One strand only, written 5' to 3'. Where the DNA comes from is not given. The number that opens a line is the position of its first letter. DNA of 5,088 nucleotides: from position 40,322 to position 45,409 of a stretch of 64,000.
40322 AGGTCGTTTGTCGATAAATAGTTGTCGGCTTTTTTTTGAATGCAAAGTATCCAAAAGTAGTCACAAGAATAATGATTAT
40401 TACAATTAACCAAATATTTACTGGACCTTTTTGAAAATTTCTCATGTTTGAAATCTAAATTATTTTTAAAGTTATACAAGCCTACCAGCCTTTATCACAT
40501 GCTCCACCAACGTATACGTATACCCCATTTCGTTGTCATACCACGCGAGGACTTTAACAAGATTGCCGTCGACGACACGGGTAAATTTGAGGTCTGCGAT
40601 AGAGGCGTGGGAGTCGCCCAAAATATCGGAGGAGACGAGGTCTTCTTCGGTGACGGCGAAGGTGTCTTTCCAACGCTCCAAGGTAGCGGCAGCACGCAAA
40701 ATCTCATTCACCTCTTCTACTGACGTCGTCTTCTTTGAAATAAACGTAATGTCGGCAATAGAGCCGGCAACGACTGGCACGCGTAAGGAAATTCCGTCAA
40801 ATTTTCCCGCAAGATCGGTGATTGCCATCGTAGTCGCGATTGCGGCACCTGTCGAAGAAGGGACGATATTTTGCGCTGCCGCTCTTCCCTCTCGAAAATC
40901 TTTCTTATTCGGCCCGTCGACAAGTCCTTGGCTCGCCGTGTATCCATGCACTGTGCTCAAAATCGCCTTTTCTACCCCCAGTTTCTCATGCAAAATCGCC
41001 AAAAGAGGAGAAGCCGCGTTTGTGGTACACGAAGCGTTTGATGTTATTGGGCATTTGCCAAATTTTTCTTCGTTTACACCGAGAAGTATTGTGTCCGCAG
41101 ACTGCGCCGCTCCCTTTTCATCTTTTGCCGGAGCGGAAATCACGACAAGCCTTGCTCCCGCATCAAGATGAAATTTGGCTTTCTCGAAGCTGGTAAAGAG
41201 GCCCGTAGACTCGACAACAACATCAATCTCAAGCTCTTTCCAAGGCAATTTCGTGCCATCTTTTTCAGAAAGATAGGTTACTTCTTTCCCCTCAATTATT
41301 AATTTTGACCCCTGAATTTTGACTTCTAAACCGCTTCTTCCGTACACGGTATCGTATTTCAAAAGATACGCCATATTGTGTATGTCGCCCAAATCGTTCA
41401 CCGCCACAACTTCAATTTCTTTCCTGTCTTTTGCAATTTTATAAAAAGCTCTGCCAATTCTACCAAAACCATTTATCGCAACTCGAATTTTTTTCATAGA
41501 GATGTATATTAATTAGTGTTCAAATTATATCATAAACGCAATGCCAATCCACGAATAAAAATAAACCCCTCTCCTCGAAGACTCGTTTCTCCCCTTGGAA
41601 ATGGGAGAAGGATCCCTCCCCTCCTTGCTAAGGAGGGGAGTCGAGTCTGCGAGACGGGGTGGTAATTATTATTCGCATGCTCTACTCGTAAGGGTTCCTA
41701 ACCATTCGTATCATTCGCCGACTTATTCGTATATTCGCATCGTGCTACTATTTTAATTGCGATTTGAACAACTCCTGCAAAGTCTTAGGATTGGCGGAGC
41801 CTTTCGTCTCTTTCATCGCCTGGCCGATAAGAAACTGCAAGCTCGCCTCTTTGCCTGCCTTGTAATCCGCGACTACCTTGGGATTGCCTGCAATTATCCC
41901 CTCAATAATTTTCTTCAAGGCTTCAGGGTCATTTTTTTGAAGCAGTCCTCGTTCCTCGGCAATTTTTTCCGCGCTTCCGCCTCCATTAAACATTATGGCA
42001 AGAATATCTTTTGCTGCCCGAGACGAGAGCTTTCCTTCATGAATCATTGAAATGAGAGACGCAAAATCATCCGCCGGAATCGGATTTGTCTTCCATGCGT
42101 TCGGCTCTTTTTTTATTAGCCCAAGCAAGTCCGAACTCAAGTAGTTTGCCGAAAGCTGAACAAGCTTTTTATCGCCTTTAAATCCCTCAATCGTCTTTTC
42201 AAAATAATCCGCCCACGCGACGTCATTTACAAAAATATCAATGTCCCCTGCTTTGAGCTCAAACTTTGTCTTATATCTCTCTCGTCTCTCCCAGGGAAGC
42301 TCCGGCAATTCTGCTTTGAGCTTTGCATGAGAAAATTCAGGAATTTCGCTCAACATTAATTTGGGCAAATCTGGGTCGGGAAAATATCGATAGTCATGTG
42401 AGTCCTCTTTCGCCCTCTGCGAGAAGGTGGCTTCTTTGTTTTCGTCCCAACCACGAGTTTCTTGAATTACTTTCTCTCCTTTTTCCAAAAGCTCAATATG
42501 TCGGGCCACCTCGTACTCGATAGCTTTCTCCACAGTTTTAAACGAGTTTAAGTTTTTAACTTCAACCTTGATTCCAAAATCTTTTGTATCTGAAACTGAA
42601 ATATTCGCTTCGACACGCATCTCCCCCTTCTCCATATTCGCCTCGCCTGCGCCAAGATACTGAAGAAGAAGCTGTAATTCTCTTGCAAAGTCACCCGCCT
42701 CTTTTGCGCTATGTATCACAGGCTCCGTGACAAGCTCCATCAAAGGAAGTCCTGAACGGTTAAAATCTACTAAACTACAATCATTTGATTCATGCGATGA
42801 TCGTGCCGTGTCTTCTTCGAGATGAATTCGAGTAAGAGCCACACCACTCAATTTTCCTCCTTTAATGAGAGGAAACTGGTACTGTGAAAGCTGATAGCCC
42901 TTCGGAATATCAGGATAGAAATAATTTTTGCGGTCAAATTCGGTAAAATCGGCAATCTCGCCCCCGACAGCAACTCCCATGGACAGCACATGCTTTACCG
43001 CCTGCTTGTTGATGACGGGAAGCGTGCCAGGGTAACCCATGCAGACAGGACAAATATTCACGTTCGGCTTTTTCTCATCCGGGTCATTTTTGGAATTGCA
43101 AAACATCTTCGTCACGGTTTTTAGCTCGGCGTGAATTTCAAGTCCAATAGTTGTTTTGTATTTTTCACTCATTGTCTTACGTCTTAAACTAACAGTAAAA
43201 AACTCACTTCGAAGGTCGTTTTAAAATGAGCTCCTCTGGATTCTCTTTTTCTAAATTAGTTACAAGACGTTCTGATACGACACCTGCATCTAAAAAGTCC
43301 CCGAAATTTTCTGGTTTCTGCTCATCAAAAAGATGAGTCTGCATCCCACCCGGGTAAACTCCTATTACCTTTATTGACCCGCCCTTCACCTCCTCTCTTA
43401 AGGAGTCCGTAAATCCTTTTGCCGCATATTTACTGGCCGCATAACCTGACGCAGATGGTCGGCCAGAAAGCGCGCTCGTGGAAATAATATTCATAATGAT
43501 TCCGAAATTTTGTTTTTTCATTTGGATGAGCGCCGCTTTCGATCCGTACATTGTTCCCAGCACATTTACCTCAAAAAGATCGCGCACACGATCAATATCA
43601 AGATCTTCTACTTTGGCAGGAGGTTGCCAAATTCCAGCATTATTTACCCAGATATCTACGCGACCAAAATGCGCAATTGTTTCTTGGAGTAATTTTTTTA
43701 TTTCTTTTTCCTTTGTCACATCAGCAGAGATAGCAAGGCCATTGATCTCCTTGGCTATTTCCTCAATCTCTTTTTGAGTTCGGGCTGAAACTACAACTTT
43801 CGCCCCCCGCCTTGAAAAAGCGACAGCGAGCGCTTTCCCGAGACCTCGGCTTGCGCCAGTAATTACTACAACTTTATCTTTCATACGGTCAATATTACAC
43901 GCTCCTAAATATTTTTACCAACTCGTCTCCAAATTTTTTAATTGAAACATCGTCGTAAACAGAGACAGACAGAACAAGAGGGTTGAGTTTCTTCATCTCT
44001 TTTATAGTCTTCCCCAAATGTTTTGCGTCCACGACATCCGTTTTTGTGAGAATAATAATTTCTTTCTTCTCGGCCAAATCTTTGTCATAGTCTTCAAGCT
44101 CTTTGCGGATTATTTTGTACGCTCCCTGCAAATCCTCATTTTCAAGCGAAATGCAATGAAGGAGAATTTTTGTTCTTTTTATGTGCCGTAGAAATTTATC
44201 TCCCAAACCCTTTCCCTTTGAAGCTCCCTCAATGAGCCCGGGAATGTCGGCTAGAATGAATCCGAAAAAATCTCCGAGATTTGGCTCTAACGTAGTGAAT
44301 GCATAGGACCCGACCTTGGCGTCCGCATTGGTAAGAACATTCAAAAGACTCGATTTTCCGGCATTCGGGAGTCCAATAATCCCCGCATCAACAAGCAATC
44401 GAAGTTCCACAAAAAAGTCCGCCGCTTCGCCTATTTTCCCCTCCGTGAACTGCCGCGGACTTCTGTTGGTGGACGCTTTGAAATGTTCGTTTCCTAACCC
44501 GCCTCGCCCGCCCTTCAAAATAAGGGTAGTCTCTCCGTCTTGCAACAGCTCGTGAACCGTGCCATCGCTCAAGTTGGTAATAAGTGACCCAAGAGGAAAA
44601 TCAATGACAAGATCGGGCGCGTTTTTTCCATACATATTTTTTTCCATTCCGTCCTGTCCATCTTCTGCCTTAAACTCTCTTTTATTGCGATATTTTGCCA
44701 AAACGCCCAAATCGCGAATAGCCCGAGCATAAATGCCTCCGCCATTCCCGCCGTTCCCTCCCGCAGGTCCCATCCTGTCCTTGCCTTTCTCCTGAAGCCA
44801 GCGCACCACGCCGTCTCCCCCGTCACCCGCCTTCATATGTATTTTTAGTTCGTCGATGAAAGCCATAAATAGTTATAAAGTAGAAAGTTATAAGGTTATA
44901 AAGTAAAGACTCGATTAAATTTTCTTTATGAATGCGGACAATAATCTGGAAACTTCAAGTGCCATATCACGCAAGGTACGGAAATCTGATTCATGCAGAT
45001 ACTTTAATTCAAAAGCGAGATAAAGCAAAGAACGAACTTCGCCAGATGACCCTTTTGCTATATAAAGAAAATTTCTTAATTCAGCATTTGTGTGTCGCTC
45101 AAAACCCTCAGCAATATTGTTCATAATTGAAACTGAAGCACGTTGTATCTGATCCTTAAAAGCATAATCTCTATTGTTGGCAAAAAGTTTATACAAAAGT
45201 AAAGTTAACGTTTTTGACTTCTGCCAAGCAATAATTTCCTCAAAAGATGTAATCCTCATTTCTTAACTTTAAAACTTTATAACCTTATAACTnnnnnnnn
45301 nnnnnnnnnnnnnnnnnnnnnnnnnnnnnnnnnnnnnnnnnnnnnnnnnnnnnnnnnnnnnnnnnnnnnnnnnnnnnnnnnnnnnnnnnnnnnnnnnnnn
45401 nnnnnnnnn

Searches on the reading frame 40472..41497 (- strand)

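Call 48: search_protein_families(library=pfam, proteins=[window:40472-41497:-], max_evalue=0.001)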
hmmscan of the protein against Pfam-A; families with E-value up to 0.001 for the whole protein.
window:40472-41497:- (341 aa): 2 families
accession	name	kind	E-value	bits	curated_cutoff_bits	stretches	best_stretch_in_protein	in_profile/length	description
PF02800.25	Gp_dh_C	-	1.1e-49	168.5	24.4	1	164-320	3-158/158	Glyceraldehyde 3-phosphate dehydrogenase, C-terminal domain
PF00044.30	Gp_dh_N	-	1.5e-36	125.2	31.7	1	4-103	1-100/101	Glyceraldehyde 3-phosphate dehydrogenase, NAD binding domain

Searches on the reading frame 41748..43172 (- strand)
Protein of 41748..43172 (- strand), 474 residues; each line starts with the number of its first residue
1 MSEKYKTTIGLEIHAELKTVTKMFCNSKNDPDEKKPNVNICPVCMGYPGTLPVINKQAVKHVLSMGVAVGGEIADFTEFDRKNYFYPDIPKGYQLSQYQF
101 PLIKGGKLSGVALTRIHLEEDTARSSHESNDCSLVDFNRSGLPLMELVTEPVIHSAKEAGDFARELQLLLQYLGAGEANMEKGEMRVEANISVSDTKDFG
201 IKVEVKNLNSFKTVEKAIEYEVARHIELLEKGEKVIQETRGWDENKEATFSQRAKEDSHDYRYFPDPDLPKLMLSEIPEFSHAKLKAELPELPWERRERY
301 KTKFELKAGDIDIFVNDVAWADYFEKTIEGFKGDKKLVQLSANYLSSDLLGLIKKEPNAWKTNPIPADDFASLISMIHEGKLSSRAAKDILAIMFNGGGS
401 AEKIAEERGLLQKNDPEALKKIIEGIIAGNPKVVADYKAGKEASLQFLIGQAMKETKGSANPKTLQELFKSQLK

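Call 48: search_protein_families(library=pfam, proteins=[window:41748-43172:-], max_evalue=0.001)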
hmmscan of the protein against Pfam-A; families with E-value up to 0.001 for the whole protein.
window:41748-43172:- (474 aa): 2 families
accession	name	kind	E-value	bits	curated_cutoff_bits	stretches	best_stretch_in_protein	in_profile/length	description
PF02934.20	GatB_N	-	3e-104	348.5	23.4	1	8-276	2-273/277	GatB/GatE catalytic domain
PF02637.23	GatB_Yqey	-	1.7e-41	142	27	1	322-473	1-148/148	GatB domain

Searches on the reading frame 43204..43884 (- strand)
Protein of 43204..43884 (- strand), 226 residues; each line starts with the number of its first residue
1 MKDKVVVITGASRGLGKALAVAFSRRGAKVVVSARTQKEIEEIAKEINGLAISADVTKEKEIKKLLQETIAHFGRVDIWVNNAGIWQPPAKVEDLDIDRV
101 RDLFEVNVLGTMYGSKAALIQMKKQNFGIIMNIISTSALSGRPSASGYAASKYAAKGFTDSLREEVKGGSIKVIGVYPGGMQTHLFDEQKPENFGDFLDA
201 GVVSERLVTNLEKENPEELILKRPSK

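Call 48: search_protein_families(library=pfam, proteins=[window:43204-43884:-], max_evalue=0.001)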
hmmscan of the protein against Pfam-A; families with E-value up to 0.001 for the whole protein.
window:43204-43884:- (226 aa): 4 families
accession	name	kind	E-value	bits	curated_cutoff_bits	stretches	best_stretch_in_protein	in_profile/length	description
PF00106.31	adh_short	-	5.4e-52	176.5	26.6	1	4-190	1-191/195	short chain dehydrogenase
PF13561.12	adh_short_C2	-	1.4e-34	120.2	27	1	10-207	1-203/236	Enoyl-(Acyl carrier protein) reductase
PF08659.16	KR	-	2.2e-09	37.9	22.6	1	6-164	3-165/180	KR domain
PF01370.27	Epimerase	-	0.00022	21.2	20.9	0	6-163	1-157/240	NAD dependent epimerase/dehydratase family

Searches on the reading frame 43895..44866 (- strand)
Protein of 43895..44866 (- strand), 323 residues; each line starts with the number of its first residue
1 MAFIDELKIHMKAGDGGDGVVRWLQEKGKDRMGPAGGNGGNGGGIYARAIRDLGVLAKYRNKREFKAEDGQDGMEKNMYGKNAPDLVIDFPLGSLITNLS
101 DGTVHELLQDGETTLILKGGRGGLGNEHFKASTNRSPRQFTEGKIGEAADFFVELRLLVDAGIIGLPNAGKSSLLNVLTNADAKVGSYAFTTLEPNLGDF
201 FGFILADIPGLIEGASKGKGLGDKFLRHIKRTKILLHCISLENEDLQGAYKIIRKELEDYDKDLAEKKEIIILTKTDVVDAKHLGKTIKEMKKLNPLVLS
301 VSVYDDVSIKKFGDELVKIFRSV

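Call 48: search_protein_families(library=pfam, proteins=[window:43895-44866:-], max_evalue=0.001)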
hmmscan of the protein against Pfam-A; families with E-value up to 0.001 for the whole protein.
window:43895-44866:- (323 aa): 3 families
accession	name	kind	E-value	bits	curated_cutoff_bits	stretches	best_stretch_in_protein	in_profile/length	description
PF01018.28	GTP1_OBG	-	1.1e-44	152.3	27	1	4-157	1-155/155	GTP1/OBG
PF01926.29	MMR_HSR1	-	4.7e-25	88.3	21.9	1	161-275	2-113/113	50S ribosome-binding GTPase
PF02421.24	FeoB_N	-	9.6e-08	32.1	27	1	163-211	5-57/156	Ferrous iron transport protein B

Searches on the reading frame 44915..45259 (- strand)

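Call 48: search_protein_families(library=pfam, proteins=[window:44915-45259:-], max_evalue=0.001)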
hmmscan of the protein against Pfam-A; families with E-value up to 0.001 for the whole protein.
window:44915-45259:- (114 aa): 1 family
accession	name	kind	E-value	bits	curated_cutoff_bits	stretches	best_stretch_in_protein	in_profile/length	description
PF05635.17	23S_rRNA_IVP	-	4.4e-32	110.9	33.8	1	7-108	1-105/106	23S rRNA-intervening sequence protein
